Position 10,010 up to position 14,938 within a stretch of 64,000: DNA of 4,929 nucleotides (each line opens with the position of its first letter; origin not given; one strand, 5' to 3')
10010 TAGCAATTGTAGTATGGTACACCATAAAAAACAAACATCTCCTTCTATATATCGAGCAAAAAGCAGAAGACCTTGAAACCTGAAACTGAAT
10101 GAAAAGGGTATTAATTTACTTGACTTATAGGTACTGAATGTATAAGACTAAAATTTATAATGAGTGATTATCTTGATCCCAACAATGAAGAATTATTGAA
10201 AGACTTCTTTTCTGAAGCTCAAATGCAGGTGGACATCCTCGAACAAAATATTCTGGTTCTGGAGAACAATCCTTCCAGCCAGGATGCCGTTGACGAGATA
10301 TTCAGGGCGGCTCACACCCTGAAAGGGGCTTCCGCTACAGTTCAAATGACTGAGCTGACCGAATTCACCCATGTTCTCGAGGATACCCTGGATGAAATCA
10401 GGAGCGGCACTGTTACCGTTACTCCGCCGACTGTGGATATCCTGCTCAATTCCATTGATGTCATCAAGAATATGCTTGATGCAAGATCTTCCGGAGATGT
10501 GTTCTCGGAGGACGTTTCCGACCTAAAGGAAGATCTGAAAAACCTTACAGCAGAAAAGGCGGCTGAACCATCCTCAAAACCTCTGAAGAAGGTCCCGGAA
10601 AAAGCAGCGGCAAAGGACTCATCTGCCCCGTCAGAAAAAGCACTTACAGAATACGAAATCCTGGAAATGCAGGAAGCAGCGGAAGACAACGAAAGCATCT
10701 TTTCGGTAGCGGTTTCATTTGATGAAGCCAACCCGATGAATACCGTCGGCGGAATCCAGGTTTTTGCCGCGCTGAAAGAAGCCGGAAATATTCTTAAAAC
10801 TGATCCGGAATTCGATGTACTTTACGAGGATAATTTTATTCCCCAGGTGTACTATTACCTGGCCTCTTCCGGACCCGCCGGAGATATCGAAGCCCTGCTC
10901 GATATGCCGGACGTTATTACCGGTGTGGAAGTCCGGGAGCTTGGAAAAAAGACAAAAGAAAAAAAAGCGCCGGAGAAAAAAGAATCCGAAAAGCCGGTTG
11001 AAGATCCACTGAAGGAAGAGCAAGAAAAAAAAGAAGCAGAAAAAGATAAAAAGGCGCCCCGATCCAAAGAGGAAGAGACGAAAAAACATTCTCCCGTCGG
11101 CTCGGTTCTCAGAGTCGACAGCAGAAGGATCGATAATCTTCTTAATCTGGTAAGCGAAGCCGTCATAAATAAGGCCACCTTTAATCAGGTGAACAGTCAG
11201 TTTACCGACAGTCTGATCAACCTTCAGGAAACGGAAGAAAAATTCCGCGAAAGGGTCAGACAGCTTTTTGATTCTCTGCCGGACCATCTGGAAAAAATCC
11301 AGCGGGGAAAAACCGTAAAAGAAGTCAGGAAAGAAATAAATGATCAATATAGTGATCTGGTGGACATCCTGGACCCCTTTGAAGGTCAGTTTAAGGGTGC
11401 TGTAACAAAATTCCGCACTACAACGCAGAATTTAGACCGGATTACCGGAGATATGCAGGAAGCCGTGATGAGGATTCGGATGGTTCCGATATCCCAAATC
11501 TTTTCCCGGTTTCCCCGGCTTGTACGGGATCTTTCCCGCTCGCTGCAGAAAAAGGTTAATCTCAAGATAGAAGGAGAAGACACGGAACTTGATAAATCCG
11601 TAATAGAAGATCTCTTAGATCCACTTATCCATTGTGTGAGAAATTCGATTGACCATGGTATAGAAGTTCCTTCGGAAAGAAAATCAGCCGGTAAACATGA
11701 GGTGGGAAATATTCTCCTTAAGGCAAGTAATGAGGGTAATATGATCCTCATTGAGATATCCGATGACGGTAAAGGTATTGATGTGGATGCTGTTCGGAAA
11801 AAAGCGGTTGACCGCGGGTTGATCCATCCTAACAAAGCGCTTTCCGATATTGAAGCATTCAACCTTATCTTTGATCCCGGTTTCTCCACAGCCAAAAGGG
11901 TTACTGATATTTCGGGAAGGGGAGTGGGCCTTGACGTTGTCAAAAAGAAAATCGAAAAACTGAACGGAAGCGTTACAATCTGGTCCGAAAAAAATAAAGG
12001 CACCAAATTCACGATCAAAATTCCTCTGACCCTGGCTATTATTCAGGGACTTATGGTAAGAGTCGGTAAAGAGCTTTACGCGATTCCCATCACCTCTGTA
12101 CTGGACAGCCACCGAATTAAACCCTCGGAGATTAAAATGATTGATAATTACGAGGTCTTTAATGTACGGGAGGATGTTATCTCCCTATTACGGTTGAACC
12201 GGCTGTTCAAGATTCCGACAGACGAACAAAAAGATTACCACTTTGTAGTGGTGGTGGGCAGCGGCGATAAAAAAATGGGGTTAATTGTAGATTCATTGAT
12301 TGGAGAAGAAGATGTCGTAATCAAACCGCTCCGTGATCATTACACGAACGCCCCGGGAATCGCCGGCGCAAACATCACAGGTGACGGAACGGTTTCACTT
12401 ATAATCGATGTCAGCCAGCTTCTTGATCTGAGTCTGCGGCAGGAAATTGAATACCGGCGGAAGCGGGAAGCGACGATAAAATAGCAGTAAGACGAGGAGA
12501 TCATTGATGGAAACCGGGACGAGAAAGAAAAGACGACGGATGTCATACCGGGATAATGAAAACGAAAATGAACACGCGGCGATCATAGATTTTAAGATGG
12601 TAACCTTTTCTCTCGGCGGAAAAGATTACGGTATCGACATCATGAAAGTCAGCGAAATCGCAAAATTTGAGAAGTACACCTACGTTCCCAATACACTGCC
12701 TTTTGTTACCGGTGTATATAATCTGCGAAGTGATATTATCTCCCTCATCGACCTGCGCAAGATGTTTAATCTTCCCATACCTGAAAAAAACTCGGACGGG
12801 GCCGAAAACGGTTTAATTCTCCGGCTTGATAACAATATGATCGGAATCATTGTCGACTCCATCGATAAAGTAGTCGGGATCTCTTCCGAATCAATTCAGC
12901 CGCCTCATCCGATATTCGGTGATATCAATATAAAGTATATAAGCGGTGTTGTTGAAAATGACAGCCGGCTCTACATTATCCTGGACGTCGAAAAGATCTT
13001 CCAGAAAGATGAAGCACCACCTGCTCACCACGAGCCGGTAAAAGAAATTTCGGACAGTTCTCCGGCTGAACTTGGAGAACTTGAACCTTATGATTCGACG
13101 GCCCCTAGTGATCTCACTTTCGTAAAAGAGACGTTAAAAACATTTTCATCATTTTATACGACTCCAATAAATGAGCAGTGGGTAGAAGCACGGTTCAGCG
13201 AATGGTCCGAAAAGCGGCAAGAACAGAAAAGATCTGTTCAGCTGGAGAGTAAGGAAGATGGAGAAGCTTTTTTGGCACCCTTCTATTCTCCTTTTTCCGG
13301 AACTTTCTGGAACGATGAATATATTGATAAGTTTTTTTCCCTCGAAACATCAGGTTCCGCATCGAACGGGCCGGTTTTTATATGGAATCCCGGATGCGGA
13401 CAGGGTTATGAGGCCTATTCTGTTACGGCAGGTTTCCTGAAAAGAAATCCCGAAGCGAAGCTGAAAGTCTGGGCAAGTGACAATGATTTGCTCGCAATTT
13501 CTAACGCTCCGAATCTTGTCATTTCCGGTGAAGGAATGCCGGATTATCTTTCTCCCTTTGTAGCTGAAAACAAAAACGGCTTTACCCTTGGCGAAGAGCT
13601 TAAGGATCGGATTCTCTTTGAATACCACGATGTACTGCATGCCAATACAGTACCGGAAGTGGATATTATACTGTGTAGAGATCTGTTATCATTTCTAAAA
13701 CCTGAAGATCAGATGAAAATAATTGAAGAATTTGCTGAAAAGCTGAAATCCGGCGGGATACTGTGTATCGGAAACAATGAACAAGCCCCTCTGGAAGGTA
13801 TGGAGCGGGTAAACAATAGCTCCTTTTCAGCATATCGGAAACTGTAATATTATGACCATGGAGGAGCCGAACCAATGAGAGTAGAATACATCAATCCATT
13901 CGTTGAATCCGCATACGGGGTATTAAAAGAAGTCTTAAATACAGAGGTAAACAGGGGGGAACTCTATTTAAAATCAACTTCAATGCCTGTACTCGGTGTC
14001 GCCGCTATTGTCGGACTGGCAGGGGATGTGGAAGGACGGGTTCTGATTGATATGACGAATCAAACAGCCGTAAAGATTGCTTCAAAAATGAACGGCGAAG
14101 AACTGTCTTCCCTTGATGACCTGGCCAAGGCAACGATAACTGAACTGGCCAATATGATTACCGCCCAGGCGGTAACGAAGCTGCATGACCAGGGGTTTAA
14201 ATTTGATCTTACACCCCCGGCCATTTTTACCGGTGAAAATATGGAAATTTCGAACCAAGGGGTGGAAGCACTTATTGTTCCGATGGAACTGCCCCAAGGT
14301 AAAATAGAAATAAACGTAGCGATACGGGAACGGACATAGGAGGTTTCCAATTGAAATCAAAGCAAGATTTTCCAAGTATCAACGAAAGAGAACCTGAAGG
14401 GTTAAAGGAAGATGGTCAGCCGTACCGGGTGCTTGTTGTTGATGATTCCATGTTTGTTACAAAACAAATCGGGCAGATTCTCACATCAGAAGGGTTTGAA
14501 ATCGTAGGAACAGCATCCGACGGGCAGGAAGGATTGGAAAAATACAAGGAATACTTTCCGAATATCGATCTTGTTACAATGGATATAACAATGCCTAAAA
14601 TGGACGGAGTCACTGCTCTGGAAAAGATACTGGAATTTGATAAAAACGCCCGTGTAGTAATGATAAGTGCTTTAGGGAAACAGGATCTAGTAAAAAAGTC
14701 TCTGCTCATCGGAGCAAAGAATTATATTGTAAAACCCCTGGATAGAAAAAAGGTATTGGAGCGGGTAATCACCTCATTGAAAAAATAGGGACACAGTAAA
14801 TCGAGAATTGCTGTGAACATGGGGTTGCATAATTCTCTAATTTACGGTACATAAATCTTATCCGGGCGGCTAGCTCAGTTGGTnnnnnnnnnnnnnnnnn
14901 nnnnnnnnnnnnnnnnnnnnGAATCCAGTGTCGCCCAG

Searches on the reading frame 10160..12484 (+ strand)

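Call 5: search_protein_families(library=pfam, proteins=[window:10160-12484:+])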
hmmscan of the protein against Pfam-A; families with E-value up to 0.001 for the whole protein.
window:10160-12484:+ (774 aa): 5 families
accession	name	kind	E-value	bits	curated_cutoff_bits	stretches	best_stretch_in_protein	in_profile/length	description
PF01584.24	CheW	-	2.6e-30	105.3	23.5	1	629-756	1-135/138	CheW-like domain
PF01627.28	Hpt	-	1.2e-18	67.5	24.6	1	11-108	1-80/84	Hpt domain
PF02518.31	HATPase_c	-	1.9e-18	67.3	26.4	1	488-624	5-110/111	Histidine kinase-, DNA gyrase B-, and HSP90-like ATPase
PF02895.20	H-kinase_dim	-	2.4e-16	60.4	23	1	315-380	2-61/68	Signal transducing histidine kinase, homodimeric domain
PF07194.16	P2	-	8.8e-11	42.2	23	1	181-260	2-81/81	P2 response regulator binding domain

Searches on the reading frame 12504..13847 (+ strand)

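Call 5: search_protein_families(library=pfam, proteins=[window:12504-13847:+])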
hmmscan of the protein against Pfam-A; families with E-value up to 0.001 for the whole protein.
window:12504-13847:+ (447 aa): 2 families
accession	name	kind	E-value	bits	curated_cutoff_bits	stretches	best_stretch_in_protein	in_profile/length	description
PF01739.24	CheR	-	1.8e-34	119.3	27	1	266-429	4-180/195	CheR methyltransferase, SAM binding domain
PF01584.24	CheW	-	2.9e-33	114.9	23.5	1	32-169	2-137/138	CheW-like domain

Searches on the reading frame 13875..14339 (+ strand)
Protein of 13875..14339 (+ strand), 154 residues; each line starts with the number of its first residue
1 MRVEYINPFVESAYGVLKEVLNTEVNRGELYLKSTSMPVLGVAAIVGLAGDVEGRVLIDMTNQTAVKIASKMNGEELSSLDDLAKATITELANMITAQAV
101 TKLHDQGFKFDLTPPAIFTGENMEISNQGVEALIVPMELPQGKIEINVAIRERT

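Call 5: search_protein_families(library=pfam, proteins=[window:13875-14339:+])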
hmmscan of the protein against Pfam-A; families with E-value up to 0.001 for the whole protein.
window:13875-14339:+ (154 aa): 2 families
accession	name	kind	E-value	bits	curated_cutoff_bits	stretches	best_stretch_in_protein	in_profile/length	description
PF13690.11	CheX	-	7.4e-21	74.5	27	1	42-137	1-93/94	Chemotaxis phosphatase CheX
PF04509.17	CheC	-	1.7e-10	41.1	22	1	84-117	2-36/38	CheC-like family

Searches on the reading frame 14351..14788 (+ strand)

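Call 5: search_protein_families(library=pfam, proteins=[window:14351-14788:+])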
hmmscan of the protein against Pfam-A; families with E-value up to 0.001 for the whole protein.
window:14351-14788:+ (145 aa): 1 family
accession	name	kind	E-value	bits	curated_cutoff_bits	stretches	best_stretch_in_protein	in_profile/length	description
PF00072.30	Response_reg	-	3.2e-26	92.1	30.2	1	27-139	1-110/111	Response regulator receiver domain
